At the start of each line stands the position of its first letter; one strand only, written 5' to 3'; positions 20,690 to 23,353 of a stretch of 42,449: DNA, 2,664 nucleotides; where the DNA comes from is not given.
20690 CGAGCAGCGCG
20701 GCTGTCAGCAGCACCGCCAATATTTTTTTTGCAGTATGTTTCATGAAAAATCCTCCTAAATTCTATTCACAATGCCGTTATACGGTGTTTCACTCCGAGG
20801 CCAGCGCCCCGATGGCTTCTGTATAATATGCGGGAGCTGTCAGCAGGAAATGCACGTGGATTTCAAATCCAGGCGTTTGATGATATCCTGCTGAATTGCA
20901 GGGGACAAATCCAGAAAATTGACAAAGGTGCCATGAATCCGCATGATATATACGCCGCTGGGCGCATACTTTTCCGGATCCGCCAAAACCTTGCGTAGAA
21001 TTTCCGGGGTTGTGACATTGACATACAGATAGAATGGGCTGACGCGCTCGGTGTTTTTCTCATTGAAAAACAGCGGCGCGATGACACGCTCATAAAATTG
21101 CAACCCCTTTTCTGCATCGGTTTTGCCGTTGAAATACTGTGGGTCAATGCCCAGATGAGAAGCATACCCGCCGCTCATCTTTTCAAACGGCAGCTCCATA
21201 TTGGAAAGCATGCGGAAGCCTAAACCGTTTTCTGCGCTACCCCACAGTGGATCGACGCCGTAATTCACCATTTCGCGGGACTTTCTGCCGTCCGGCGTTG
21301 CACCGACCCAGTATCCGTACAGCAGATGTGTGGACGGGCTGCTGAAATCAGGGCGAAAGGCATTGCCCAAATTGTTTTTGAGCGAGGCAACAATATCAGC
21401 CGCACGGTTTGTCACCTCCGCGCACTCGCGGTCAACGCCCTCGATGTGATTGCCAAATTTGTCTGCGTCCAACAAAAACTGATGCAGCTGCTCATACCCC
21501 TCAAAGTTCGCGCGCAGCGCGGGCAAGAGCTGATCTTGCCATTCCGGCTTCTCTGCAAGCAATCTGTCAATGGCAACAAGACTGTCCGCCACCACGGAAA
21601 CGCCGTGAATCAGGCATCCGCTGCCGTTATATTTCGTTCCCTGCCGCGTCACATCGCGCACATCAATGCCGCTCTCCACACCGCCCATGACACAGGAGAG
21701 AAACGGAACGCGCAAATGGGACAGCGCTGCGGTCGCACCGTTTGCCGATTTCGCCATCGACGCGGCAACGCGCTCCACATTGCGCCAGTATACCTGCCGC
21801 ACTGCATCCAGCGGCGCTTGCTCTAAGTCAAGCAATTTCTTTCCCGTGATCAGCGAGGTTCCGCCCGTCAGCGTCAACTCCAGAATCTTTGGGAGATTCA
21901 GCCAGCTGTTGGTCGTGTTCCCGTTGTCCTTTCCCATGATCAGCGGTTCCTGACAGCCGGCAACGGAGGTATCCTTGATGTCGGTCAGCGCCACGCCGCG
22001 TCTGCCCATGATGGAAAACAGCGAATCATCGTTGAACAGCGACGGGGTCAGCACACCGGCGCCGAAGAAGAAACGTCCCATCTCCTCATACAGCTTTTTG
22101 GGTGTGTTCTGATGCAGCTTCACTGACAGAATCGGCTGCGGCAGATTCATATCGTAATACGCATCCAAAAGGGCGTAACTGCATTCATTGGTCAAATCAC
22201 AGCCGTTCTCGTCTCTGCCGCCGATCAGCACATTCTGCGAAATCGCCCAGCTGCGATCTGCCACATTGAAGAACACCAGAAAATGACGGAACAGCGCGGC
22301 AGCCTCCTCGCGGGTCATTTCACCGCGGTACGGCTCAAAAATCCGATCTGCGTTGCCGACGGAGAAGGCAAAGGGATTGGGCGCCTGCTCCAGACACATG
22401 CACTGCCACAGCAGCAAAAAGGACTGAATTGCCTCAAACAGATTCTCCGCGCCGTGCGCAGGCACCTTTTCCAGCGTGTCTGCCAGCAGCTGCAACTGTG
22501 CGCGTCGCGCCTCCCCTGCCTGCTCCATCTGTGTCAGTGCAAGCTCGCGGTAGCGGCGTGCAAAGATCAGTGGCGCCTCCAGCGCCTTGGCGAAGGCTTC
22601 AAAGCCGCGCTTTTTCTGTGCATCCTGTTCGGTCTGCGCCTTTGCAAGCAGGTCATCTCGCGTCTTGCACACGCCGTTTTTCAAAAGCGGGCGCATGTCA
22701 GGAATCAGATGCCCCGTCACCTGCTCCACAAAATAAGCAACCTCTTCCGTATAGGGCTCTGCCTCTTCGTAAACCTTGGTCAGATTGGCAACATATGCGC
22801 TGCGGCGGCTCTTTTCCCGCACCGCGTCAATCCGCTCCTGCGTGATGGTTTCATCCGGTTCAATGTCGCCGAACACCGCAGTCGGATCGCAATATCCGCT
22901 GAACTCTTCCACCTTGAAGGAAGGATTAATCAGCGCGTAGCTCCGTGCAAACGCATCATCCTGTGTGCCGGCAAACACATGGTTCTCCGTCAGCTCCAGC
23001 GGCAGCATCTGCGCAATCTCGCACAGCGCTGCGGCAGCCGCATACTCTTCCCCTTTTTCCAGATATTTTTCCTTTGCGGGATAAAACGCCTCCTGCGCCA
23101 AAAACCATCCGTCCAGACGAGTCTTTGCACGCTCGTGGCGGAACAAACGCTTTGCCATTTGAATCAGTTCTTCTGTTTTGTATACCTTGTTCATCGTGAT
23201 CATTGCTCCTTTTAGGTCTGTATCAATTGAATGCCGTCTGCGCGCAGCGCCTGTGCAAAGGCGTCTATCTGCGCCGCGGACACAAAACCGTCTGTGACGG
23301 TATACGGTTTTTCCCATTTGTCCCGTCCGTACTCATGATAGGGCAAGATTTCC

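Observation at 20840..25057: Operon of a beta-lactamase-fold serine hydrolase, a minimal (PflA-size) activase and a divergent PFL2-class glycyl radical enzyme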

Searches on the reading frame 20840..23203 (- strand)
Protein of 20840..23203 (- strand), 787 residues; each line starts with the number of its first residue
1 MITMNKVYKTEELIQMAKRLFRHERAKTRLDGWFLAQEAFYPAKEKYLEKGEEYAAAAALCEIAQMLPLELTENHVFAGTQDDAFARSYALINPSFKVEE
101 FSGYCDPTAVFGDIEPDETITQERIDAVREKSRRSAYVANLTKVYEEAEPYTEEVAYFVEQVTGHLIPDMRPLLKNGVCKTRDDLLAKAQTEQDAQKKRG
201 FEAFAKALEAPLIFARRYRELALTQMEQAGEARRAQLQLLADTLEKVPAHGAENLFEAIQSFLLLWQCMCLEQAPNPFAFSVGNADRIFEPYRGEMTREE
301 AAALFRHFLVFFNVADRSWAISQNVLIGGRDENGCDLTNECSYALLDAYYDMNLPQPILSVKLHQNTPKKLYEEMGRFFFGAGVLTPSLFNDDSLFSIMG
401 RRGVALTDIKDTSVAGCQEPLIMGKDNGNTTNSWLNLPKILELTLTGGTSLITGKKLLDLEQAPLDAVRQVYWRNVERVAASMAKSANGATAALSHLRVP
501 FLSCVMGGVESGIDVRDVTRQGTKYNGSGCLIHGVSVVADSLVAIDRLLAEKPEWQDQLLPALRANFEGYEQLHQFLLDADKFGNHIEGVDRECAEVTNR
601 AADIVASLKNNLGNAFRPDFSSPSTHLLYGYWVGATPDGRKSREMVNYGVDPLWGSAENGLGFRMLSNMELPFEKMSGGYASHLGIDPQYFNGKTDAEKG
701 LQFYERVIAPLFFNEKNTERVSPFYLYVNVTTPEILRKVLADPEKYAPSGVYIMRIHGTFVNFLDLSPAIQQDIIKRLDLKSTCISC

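Call 3: search_protein_families(library=pfam, proteins=[window:20840-23203:-], max_evalue=0.01)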
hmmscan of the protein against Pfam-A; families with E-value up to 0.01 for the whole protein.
window:20840-23203:- (787 aa): 1 family
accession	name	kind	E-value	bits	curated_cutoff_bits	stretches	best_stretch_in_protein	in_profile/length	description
PF02901.20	PFL-like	-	7.5e-94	316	24.3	1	45-630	31-647/647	Pyruvate formate lyase-like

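Call 4: search_protein_families(library=ncbifam, proteins=[window:20840-23203:-], max_evalue=0.01)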
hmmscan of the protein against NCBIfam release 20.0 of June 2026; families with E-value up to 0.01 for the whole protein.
window:20840-23203:- (787 aa): 12 families
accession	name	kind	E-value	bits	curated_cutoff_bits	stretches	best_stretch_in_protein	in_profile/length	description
TIGR01774.1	PFL2-3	subfamily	1.9e-71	241.4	678.2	1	163-779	155-783/786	formate C-acetyltransferase/glycerol dehydratase family glycyl radical enzyme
NF007437.0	PRK09983.1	equivalog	1.3e-55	188.9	1109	1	159-778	147-761/765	formate C-acetyltransferase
NF048011.1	SfplDhtHpsGDes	equivalog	6.2e-53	180.3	1000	1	185-779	211-818/821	(2S)-3-sulfopropanediol dehydratase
NF043068.1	glycl_HYPD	equivalog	6.4e-52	176.6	1100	1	125-779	115-781/784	trans-4-hydroxy-L-proline dehydratase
NF048009.1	SfplDhtHpfGKleb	equivalog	1.2e-48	165.9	1000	1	163-781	182-823/824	(2S)-3-sulfopropanediol dehydratase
TIGR04394.1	choline_CutC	equivalog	2.7e-44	151.9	1050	1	150-780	144-786/789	choline trimethylamine-lyase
NF033718.1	indole_decarb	equivalog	1.9e-33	115.7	1100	2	190-570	245-646/868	indoleacetate decarboxylase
TIGR01255.1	pyr_form_ly_1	equivalog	1.8e-11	43.2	994.2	1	328-778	324-739/744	formate C-acetyltransferase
NF033715.1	glycyl_HPDL_Lrg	equivalog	3e-11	41.9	1150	2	231-487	303-597/901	4-hydroxyphenylacetate decarboxylase large subunit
TIGR04365.1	spare_glycyl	equivalog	0.00084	19.6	170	1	725-777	71-120/126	autonomous glycyl radical cofactor GrcA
NF038360.1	rad_fix_GrcA3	exception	0.0016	18.4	158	1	724-777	22-72/78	autonomous glycyl radical cofactor GrcA3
NF008341.1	PRK11127.1-1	equivalog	0.0032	17.4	145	1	719-777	19-74/80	autonomous glycyl radical cofactor GrcA2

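Call 6: find_homologous_proteins(query=window:20840-23203:-, max_evalue=0.00001)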
Query window:20840-23203:- (787 aa): 3455 proteins with E <= 0.00001 among 8000 candidates; the best 120 are listed.
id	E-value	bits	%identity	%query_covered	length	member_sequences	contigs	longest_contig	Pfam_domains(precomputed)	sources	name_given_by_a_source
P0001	0.0e+0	1792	99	100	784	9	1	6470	PF02901.21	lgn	-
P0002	0.0e+0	1425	79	99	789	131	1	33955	PF02901.21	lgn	-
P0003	0.0e+0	1230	70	99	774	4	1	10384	PF02901.21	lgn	-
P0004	0.0e+0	1203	68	99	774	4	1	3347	PF02901.21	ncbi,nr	ncbi:MAG: hypothetical protein J6A60_00545 [Clostridia bacterium]|nr:hypothetical protein [Clostridi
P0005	0.0e+0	1201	67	99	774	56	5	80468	PF02901.21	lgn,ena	-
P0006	0.0e+0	1199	67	99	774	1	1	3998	PF02901.21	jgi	-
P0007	0.0e+0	1199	68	99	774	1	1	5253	PF02901.21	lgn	-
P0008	0.0e+0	1195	67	99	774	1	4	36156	PF02901.21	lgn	-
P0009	0.0e+0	1194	67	99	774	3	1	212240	PF02901.21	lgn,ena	-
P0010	0.0e+0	1193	67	99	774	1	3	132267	PF02901.21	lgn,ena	-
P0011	0.0e+0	1193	67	99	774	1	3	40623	PF02901.21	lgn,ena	-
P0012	0.0e+0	1192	67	99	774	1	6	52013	PF02901.21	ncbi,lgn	-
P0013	0.0e+0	1191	67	99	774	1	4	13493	PF02901.21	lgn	-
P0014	0.0e+0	1190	67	99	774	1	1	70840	PF02901.21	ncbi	-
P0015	0.0e+0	1190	67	99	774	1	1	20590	PF02901.21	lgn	-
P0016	0.0e+0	1189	67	99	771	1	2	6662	PF02901.21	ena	-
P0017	0.0e+0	1188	66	99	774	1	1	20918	PF02901.21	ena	-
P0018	0.0e+0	1188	66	99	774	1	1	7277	PF02901.21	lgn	-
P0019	0.0e+0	1187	67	99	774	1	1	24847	PF02901.21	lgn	-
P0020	0.0e+0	1187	68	99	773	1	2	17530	PF02901.21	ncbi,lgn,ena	-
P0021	0.0e+0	1187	66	99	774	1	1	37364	PF02901.21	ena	-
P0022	0.0e+0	1187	67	99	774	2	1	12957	PF02901.21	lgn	-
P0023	0.0e+0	1186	67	99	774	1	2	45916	PF02901.21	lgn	-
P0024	0.0e+0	1186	66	99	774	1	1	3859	PF02901.21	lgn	-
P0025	0.0e+0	1185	67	99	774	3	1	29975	PF02901.21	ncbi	-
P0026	0.0e+0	1185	66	99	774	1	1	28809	PF02901.21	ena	-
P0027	0.0e+0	1185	66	99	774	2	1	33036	PF02901.21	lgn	-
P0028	0.0e+0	1185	67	99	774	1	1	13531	PF02901.21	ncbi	-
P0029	0.0e+0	1184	66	99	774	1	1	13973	PF02901.21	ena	-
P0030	0.0e+0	1184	66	99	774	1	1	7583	PF02901.21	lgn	-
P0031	0.0e+0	1183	66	99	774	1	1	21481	PF02901.21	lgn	-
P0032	0.0e+0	1183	66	99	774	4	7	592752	PF02901.21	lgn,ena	-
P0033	0.0e+0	1182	66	99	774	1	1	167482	PF02901.21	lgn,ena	-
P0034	0.0e+0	1182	66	99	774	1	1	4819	PF02901.21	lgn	-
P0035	0.0e+0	1181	66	99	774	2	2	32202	PF02901.21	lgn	-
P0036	0.0e+0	1181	66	99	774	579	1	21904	PF02901.21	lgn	-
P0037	0.0e+0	1181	66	99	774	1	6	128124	PF02901.21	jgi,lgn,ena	jgi:pyruvate-formate lyase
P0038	0.0e+0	1181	66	99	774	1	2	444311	PF02901.21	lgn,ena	-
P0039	0.0e+0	1181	66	99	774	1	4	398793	PF02901.21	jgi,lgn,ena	jgi:formate C-acetyltransferase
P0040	0.0e+0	1181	66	100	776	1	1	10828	PF02901.21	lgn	-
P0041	0.0e+0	1181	66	99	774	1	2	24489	PF02901.21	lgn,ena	-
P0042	0.0e+0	1181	66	99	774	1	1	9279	PF02901.21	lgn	-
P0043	0.0e+0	1180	66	99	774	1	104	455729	PF02901.21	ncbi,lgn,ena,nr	ncbi:MAG: hypothetical protein KHW70_02700 [Clostridium sp.]|nr:hypothetical protein [Clostridium sp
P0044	0.0e+0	1180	66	99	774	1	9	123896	PF02901.21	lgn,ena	-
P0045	0.0e+0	1180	66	99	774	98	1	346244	PF02901.21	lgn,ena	-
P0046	0.0e+0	1180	66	99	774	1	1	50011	PF02901.21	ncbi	-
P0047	0.0e+0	1180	66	99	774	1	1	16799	PF02901.21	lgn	-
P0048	0.0e+0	1180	66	99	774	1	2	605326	PF02901.21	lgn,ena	-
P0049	0.0e+0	1180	66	99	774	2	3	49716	PF02901.21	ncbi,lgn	-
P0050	0.0e+0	1180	66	99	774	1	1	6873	PF02901.21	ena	-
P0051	0.0e+0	1180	66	99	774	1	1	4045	PF02901.21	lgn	-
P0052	0.0e+0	1180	66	99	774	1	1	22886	PF02901.21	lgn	-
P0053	0.0e+0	1179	66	99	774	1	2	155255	PF02901.21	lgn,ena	-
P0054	0.0e+0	1179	66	99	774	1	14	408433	PF02901.21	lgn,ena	-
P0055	0.0e+0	1179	67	99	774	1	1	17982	PF02901.21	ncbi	-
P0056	0.0e+0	1179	66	99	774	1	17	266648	PF02901.21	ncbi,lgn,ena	-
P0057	0.0e+0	1179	66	99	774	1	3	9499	PF02901.21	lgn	-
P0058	0.0e+0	1179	66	99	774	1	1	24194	PF02901.21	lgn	-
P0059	0.0e+0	1179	66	99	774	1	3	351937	PF02901.21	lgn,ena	-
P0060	0.0e+0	1178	66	99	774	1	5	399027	PF02901.21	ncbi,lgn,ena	-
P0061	0.0e+0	1178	66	99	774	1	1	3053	PF02901.21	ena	-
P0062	0.0e+0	1178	66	99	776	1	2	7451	PF02901.21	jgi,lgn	jgi:pyruvate-formate lyase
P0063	0.0e+0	1178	66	99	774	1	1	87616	PF02901.21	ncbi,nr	ncbi:MAG: pyruvate formate lyase family protein [Acutalibacteraceae bacterium]|nr:pyruvate formate l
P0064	0.0e+0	1178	66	99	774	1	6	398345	PF02901.21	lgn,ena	-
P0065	0.0e+0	1178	66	99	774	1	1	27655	PF02901.21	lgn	-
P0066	0.0e+0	1178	66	99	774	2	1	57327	PF02901.21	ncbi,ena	-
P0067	0.0e+0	1177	66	99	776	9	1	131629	PF02901.21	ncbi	-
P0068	0.0e+0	1177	66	99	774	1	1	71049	PF02901.21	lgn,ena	-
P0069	0.0e+0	1177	66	100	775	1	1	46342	PF02901.21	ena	-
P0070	0.0e+0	1177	66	99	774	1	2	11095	PF02901.21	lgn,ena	-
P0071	0.0e+0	1177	66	99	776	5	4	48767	PF02901.21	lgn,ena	-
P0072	0.0e+0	1177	66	100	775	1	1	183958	PF02901.21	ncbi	-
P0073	0.0e+0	1176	66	99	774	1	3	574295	PF02901.21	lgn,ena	-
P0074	0.0e+0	1176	66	99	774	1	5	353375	PF02901.21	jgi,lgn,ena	jgi:pyruvate-formate lyase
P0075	0.0e+0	1176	66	99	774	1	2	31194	PF02901.21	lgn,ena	-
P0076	0.0e+0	1176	66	99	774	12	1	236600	PF02901.21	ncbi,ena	-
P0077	0.0e+0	1176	67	99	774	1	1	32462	PF02901.21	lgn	-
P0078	0.0e+0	1176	66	99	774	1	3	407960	PF02901.21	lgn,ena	-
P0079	0.0e+0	1176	66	99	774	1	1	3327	PF02901.21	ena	-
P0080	0.0e+0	1176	66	100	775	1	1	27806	PF02901.21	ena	-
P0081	0.0e+0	1176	66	99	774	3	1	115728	PF02901.21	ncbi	-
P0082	0.0e+0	1176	66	99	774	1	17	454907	PF02901.21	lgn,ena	-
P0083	0.0e+0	1176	66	99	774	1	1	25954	PF02901.21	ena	-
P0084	0.0e+0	1176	66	99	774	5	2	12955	PF02901.21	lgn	-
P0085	0.0e+0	1176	66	99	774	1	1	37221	PF02901.21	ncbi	-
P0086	0.0e+0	1176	67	99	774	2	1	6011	PF02901.21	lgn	-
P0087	0.0e+0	1175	66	99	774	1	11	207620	PF02901.21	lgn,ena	-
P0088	0.0e+0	1175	66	99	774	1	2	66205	PF02901.21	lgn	-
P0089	0.0e+0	1175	66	99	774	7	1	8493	PF02901.21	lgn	-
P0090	0.0e+0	1175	67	99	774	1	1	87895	PF02901.21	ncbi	-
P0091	0.0e+0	1175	66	100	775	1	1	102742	PF02901.21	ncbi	-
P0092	0.0e+0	1174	66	99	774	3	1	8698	PF02901.21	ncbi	-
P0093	0.0e+0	1174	66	100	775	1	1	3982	PF02901.21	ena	-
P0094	0.0e+0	1174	66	99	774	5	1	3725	PF02901.21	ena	-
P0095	0.0e+0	1174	66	99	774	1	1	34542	PF02901.21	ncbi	-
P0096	0.0e+0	1174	66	99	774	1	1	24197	PF02901.21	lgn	-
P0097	0.0e+0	1174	66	99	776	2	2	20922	PF02901.21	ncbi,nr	ncbi:MAG: hypothetical protein MJ177_03085 [Clostridia bacterium]|nr:hypothetical protein [Clostridi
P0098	0.0e+0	1174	66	99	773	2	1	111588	PF02901.21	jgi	-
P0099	0.0e+0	1174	66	99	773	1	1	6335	PF02901.21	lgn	-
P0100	0.0e+0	1174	66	100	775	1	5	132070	PF02901.21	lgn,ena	-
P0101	0.0e+0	1174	66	99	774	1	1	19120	PF02901.21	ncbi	-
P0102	0.0e+0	1174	66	99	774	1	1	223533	PF02901.21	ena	-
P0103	0.0e+0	1173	67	98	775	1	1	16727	PF02901.21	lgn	-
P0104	0.0e+0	1173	66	99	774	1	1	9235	PF02901.21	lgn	-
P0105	0.0e+0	1173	66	99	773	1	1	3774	PF02901.21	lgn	-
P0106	0.0e+0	1173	67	100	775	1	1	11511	PF02901.21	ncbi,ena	-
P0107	0.0e+0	1173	66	100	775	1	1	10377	PF02901.21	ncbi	-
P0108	0.0e+0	1172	66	99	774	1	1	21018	PF02901.21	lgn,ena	-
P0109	0.0e+0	1172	67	99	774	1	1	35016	PF02901.21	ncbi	-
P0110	0.0e+0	1172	66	99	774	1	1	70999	PF02901.21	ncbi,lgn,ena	-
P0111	0.0e+0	1172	66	99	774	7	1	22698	PF02901.21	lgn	-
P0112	0.0e+0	1172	66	100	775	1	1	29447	PF02901.21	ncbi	-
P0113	0.0e+0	1172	66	100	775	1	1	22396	PF02901.21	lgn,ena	-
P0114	0.0e+0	1171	66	99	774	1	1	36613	PF02901.21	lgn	-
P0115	0.0e+0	1171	66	99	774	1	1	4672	PF02901.21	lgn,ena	-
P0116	0.0e+0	1171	66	99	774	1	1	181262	PF02901.21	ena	-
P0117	0.0e+0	1171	66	100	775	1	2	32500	PF02901.21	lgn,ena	-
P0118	0.0e+0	1171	65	100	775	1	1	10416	PF02901.21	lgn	-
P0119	0.0e+0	1171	66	99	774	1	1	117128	PF02901.21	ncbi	-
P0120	0.0e+0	1171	65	99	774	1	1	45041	PF02901.21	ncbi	-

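Call 9: find_related_loci(query=A1, collection=genome_contigs, flank=8000)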
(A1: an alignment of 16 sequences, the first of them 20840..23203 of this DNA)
Query A1 (787 aa) in genome_contigs; peptide patterns used: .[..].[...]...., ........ (x = any residue, [..] = any of these).
599 stretches matched a pattern (row limit reached: there are more); 527 encode a relative of the query (tblastn E <= 1e-3); the best 80 are kept; 80 distinct loci.
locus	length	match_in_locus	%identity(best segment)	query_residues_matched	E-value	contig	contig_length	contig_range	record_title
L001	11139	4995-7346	79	6-787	0e+0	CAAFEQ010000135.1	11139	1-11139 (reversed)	MAG TPA_asm: Clostridia bacterium, isolate HGM12669, WGS project CAAFEQ010000000 data, contig: SRS104400_23_k99_191901,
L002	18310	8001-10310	68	7-785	0e+0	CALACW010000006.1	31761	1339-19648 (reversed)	MAG TPA_asm: uncultured Clostridia bacterium isolate SRR1747062_bin.11_CONCOCT_v1.1_MAG genome assembly, contig: ERZ8082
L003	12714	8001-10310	67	7-785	0e+0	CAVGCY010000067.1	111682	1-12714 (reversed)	Bacteroidaceae bacterium isolate G02653-L1_cleanbin_000001 genome assembly, contig: Spades_G02653-L1_contig_78, whole ge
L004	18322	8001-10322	67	3-785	0e+0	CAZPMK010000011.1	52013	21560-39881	MAG TPA_asm: uncultured Clostridium sp. isolate SRP350583_co1_32 genome assembly, contig: NODE_911_length_52013_cov_20.4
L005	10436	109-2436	66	1-786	0e+0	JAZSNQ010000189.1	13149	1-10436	MAG: Acutalibacteraceae bacterium isolate T1900044550_TS20190016.MAGScoT_cleanbin_000048 SGB_218_k141_1163507, whole gen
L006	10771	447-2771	67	2-785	0e+0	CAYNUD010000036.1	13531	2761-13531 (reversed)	MAG TPA_asm: uncultured Clostridium sp. isolate SRP225648_co1_90 genome assembly, contig: NODE_11507_length_13531_cov_5.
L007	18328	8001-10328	66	2-786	0e+0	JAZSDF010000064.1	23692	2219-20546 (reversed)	MAG: Acutalibacteraceae bacterium isolate T1900044600_TS20190066.MAGScoT_cleanbin_000042 SGB_687_k141_2155370, whole gen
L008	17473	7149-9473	66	2-785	0e+0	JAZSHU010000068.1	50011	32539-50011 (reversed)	MAG: Acutalibacteraceae bacterium isolate T1900044574_TS20190040.MAGScoT_cleanbin_000045 SGB_475_k141_456825, whole geno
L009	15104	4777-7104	66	2-786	0e+0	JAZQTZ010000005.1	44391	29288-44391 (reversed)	MAG: Acutalibacteraceae bacterium isolate T1900045184_TC20190180.MAGScoT_cleanbin_000036 SGB_5257_k141_4370686, whole ge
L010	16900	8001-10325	66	4-787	0e+0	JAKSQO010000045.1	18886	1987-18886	MAG: Clostridia bacterium isolate Horse_feces231 MAG231_45, whole genome shotgun sequence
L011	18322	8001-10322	67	4-786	0e+0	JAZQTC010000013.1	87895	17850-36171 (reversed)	MAG: Acutalibacteraceae bacterium isolate T1900045194_TC20190190.MAGScoT_cleanbin_000014 SGB_5305_k141_253111, whole gen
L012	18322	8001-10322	66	4-786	0e+0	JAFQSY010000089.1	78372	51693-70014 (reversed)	MAG: Clostridia bacterium isolate RGIG2122 Goat_Colon-4__c685653, whole genome shotgun sequence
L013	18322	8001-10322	66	3-785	0e+0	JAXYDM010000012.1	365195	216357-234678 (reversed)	MAG: bacterium isolate P054L1-39 NODE_7_length_365195_cov_14.856017, whole genome shotgun sequence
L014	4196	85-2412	66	2-786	0e+0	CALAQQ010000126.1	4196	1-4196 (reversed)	MAG TPA_asm: uncultured Clostridia bacterium isolate SRR6425821_bin.72_CONCOCT_v1.1_MAG genome assembly, contig: ERZ1767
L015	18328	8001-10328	66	1-786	0e+0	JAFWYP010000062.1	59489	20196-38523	MAG: Clostridia bacterium isolate RGIG6189 Sheep_Rectum-1__c983909, whole genome shotgun sequence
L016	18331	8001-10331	66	1-786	0e+0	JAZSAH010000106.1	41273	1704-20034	MAG: Acutalibacteraceae bacterium isolate T1900044938_TS20190404.MAGScoT_cleanbin_000019 SGB_3451_k141_1213266, whole ge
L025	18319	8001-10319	65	4-785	0e+0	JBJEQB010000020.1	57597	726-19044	MAG: Acutalibacteraceae bacterium isolate LOHA04_bin.002 NODE_160_length_57597_cov_27.320496, whole genome shotgun seque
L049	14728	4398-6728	65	2-787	0e+0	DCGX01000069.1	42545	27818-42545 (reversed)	MAG TPA_asm: Ruminococcaceae bacterium UBA1767 UBA1767_contig_8933, whole genome shotgun sequence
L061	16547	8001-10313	64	1-787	0e+0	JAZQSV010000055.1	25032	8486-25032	MAG: Acutalibacteraceae bacterium isolate T1900045195_TC20190191.MAGScoT_cleanbin_000011 SGB_5315_k141_484950, whole gen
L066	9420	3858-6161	65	4-787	0e+0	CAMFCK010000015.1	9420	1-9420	MAG: uncultured Clostridia bacterium isolate SRR15057928_bin.34_metaWRAP_v1.3_MAG genome assembly, contig: ERZ10407477.3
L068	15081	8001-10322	65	3-785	0e+0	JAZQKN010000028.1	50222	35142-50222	MAG: Acutalibacteraceae bacterium isolate T1900044614_TS20190080.MAGScoT_cleanbin_000022 SGB_831_k141_1688114, whole gen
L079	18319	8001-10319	65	3-786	0e+0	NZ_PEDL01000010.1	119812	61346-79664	Sporanaerobium hydrogeniformans strain XHS1971 NODE_10_length_119812_cov_110.258, whole genome shotgun sequence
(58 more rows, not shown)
